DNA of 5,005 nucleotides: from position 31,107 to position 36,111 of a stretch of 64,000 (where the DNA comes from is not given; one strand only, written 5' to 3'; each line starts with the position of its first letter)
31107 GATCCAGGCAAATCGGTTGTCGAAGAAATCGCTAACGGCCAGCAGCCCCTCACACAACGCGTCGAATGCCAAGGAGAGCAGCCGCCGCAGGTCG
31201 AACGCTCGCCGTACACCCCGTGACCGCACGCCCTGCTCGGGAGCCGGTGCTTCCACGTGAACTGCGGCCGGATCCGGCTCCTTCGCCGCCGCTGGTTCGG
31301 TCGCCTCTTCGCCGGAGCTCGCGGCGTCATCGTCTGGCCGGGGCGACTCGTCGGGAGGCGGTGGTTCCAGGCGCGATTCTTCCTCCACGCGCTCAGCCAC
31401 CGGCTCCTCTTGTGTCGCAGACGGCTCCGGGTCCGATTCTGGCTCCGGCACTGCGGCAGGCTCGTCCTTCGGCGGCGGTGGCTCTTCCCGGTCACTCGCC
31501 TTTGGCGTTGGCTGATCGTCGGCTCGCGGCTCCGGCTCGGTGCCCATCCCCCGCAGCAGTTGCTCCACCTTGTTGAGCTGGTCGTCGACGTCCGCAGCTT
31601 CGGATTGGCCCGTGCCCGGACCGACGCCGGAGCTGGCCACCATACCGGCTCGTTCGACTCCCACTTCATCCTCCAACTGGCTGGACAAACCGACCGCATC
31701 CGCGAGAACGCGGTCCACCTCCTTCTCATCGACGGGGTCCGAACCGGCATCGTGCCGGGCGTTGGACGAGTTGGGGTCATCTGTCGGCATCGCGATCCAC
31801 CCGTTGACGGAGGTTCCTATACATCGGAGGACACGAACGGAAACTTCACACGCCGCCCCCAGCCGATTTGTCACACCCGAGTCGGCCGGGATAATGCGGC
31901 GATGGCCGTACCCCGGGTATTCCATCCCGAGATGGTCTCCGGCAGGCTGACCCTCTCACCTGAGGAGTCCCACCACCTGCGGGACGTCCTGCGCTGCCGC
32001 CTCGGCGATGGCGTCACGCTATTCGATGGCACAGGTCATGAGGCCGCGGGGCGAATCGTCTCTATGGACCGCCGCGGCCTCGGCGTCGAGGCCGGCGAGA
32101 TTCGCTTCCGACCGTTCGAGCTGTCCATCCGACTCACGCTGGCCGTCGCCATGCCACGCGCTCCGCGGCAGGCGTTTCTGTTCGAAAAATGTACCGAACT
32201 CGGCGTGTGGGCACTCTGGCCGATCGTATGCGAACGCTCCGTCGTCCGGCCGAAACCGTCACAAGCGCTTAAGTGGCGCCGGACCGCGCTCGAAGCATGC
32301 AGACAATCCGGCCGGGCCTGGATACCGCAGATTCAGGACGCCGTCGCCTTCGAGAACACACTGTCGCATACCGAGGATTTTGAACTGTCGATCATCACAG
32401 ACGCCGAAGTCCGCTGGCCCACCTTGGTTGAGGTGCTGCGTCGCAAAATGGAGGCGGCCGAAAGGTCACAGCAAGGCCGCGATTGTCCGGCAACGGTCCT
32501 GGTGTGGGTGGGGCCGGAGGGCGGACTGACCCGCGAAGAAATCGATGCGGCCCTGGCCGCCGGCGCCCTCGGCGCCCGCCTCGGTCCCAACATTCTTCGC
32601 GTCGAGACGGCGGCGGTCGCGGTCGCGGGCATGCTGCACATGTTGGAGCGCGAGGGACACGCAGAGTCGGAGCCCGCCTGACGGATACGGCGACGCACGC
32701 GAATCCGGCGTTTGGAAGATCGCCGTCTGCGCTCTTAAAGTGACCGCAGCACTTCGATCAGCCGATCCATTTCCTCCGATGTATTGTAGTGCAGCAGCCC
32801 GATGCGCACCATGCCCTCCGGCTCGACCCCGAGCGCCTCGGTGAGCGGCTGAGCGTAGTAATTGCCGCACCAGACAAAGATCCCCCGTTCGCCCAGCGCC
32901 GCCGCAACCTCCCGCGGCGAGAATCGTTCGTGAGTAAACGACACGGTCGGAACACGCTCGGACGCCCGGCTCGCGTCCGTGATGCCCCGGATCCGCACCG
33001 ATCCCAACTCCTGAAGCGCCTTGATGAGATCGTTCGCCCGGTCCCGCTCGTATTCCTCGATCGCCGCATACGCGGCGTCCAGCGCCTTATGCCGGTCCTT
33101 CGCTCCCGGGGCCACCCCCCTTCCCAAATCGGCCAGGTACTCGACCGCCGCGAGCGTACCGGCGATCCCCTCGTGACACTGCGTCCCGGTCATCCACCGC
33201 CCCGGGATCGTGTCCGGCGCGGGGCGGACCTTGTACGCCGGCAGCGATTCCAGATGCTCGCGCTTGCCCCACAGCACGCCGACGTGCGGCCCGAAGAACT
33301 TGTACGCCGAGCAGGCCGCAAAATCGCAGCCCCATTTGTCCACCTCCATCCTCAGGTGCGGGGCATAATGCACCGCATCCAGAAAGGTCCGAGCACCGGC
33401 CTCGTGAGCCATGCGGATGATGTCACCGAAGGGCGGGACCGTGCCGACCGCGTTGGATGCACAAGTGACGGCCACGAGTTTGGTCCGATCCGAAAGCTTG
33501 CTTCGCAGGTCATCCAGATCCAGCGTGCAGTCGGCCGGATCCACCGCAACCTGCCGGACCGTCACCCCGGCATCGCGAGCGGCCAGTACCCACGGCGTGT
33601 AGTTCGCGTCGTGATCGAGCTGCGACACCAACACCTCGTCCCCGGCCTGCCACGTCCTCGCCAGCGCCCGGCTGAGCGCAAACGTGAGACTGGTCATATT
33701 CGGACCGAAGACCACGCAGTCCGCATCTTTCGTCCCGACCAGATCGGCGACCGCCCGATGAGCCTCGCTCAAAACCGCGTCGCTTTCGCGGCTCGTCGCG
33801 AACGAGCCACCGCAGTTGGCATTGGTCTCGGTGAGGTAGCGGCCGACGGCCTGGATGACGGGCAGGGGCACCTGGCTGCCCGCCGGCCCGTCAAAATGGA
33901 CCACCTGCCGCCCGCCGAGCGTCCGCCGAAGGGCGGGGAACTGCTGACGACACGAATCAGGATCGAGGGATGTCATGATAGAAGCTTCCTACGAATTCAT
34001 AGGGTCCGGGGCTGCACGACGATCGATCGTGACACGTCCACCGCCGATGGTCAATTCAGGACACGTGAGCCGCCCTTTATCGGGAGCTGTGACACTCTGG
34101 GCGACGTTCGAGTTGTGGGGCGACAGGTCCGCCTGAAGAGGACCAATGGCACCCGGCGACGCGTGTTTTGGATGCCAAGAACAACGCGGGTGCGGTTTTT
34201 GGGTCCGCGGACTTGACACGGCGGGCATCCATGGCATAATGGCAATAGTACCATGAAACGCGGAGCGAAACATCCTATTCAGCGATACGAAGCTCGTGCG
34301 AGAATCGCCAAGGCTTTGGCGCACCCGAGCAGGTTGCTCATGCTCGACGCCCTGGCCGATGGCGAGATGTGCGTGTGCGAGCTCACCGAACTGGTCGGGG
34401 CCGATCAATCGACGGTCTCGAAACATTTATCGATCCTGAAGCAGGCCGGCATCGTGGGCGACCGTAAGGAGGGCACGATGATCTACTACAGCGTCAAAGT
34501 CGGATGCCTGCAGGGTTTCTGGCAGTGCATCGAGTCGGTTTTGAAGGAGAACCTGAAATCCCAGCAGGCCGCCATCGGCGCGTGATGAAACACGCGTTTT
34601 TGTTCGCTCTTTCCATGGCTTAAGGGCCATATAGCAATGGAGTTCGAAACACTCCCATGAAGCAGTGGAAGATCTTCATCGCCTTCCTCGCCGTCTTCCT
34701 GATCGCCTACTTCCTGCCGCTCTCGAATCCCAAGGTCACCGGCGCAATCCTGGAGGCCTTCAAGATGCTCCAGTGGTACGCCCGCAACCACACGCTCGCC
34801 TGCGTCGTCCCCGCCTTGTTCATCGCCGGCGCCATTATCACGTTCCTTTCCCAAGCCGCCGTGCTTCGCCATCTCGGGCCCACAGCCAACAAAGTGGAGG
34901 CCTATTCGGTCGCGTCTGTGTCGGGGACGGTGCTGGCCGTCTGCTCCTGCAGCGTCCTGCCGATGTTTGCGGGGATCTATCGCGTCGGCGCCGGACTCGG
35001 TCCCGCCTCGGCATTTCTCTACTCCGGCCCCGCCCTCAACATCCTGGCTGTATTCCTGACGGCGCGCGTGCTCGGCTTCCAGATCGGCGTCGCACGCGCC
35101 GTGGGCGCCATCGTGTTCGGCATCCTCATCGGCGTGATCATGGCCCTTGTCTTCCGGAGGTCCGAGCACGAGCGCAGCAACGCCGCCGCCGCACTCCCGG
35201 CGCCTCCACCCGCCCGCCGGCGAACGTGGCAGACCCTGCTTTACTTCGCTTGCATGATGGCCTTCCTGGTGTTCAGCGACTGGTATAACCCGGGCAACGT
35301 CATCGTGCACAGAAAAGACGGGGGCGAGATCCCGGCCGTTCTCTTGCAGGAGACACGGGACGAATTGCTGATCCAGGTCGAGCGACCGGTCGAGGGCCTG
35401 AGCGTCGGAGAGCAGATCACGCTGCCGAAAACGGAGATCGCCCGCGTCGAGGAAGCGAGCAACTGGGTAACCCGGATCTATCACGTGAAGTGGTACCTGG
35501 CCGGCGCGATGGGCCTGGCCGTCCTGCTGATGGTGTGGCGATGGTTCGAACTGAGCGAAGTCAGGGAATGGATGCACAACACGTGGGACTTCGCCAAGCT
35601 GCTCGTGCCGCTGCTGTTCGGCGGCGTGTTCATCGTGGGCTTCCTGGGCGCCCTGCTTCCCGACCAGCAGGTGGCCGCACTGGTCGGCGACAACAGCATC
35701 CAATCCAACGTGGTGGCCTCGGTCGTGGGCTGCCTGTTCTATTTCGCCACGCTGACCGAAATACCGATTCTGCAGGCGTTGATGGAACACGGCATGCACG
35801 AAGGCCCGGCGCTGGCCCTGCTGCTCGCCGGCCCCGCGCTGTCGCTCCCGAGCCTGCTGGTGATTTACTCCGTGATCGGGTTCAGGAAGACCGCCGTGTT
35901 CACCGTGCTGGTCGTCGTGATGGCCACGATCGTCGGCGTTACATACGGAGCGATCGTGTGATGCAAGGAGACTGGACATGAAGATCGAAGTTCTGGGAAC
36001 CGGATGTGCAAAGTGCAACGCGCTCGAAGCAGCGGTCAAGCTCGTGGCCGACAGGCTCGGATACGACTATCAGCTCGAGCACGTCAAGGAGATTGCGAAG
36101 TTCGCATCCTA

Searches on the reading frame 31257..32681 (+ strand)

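Call 36: search_protein_families(library=pfam, proteins=[window:31257-32681:+], max_evalue=0.001)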
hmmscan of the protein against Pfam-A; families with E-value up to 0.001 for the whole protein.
window:31257-32681:+ (474 aa): 2 families
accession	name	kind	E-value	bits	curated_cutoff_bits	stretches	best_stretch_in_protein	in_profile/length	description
PF04452.19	Methyltrans_RNA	-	8.3e-38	130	23.9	1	289-460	3-164/165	RNA methyltransferase domain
PF20260.4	PUA_4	-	4.7e-10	39.8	23.9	1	234-274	2-42/48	RNA methyltransferase PUA domain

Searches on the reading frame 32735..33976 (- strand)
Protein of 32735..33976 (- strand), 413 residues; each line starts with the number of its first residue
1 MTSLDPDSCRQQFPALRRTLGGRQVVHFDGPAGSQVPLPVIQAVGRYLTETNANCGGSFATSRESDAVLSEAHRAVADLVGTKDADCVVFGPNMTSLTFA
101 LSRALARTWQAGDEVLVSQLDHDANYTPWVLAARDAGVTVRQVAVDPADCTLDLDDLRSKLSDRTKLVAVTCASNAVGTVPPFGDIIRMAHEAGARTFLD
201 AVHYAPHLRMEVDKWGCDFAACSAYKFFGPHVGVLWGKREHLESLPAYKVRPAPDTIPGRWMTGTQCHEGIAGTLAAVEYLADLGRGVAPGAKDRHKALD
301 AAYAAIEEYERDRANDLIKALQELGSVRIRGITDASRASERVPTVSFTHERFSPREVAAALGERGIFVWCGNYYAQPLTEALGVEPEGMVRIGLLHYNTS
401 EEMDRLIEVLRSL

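Call 36: search_protein_families(library=pfam, proteins=[window:32735-33976:-], max_evalue=0.001)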
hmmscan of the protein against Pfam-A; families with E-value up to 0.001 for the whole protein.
window:32735-33976:- (413 aa): 4 families
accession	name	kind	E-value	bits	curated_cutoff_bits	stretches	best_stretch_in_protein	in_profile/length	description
PF00266.25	Aminotran_5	-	4.9e-65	220.4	21.5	1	27-406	2-371/371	Aminotransferase class-V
PF00155.27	Aminotran_1_2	-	1.8e-13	50.8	19.7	1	69-204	44-189/361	Aminotransferase class I and II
PF01053.26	Cys_Met_Meta_PP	-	6.6e-09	35.2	27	1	59-237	44-209/381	Cys/Met metabolism PLP-dependent enzyme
PF01041.23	DegT_DnrJ_EryC1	-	0.00095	18.9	19.8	0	95-228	46-171/360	DegT/DnrJ/EryC1/StrS aminotransferase family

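Call 47: list_cluster_members(proteins=[window:32735-33976:-, window:34657-35961:+, window:38742-39857:+, window:42455-43546:-, window:57333-59546:-, window:17974-19269:+, window:11744-13321:-, window:1397-2815:-])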
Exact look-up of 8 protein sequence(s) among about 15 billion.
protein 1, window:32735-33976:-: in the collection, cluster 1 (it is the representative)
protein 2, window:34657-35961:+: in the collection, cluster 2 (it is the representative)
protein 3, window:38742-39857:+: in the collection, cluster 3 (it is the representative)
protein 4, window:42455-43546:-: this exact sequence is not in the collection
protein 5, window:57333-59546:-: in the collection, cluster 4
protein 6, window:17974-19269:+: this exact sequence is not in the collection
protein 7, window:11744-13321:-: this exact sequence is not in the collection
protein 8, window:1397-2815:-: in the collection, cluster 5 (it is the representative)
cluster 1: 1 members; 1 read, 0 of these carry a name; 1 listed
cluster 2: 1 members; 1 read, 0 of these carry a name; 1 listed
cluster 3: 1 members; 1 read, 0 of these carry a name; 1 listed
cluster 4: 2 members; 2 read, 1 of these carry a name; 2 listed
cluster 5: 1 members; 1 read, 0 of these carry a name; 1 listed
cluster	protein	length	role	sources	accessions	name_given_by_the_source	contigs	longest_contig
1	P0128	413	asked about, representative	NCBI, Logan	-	-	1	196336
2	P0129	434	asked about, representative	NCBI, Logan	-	-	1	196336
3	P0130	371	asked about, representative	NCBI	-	-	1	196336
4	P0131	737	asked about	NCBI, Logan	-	-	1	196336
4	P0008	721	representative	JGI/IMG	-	ABC-type bacteriocin/lantibiotic exporter with double-glycine peptidase domain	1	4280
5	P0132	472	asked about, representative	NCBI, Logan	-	-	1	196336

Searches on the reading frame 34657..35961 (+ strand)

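Call 35: search_protein_families(library=pfam, proteins=[window:34657-35961:+], max_evalue=0.001)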
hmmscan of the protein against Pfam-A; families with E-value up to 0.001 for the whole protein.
window:34657-35961:+ (434 aa): 1 family
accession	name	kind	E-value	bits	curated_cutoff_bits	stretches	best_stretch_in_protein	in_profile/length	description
PF03773.19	ArsP_1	-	3.3e-74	250.1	32.3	1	35-430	5-292/294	Predicted permease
